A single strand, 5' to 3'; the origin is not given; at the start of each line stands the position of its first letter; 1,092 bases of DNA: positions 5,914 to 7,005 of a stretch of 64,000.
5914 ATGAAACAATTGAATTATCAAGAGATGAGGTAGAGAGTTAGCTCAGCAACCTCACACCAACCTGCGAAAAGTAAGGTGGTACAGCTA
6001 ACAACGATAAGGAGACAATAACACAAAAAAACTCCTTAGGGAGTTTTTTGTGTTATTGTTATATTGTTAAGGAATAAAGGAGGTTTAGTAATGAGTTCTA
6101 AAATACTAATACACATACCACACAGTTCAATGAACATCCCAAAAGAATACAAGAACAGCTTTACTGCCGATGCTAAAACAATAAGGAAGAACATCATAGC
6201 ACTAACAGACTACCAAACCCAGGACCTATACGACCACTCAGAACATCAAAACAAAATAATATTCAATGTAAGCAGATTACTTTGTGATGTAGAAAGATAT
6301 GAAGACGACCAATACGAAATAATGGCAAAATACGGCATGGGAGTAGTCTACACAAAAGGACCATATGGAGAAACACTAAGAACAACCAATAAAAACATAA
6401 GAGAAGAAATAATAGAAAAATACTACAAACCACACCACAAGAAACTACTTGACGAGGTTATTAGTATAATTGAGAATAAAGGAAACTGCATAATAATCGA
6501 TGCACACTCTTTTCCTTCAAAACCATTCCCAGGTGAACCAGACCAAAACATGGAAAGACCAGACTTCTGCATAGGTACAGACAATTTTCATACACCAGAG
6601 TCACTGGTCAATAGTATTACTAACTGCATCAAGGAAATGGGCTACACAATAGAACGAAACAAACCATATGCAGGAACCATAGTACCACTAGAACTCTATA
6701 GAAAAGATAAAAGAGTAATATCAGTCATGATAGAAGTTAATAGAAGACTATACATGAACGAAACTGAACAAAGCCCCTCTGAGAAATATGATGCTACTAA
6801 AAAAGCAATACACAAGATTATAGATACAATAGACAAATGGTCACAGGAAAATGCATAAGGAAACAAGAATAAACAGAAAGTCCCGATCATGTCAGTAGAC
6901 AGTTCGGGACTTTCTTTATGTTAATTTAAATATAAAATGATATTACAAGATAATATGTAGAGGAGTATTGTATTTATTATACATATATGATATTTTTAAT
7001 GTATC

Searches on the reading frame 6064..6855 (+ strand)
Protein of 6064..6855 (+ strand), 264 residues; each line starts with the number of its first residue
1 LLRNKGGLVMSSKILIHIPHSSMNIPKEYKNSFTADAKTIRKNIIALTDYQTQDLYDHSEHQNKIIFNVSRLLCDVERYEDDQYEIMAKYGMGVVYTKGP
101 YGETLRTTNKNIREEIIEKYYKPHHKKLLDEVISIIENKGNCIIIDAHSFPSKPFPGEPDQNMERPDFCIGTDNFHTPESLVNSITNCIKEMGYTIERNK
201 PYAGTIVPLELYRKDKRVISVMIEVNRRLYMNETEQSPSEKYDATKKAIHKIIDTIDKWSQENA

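Call 79: search_protein_families(library=pfam, proteins=[window:6064-6855:+], max_evalue=0.000001)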
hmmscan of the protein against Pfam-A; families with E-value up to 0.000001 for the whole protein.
window:6064-6855:+ (264 aa): 1 family
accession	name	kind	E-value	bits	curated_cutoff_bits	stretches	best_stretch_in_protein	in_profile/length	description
PF05013.17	FGase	-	2.5e-44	152.5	28.9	1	13-231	2-219/219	N-formylglutamate amidohydrolase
